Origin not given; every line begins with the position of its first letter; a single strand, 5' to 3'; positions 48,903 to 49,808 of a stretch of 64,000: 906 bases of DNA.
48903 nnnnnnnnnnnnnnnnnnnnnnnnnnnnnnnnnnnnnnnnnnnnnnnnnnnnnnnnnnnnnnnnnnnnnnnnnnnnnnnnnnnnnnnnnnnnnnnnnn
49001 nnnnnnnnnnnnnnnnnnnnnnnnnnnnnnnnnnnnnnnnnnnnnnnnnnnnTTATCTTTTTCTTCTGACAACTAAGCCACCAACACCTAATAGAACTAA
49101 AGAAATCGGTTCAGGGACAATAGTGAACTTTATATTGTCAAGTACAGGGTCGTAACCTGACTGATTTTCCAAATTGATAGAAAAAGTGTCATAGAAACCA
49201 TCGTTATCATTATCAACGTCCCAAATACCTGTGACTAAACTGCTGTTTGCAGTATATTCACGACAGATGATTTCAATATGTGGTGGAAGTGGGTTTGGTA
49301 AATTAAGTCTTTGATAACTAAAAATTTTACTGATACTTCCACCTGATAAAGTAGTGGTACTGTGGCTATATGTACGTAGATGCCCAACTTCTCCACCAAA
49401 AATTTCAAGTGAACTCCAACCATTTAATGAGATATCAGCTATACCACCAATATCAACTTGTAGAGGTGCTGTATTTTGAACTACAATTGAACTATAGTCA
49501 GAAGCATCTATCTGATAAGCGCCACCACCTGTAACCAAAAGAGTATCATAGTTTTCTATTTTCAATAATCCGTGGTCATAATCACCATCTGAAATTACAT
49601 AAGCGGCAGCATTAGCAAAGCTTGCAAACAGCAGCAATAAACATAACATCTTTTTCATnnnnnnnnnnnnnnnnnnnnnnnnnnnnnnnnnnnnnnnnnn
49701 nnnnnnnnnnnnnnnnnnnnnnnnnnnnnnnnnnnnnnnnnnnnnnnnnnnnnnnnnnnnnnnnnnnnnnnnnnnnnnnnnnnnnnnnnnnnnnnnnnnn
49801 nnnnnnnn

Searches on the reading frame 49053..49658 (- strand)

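Call 12: search_protein_families(library=pfam, proteins=[window:49053-49658:-], max_evalue=0.01)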
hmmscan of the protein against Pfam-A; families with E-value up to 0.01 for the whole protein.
window:49053-49658:- (201 aa): 2 families
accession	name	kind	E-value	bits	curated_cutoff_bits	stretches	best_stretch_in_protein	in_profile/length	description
PF07589.16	PEP-CTERM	-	0.002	18.6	20.7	1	181-200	2-24/24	PEP-CTERM motif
PF15564.11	Imm25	-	0.0056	17.1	25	1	129-180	46-98/131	Immunity protein 25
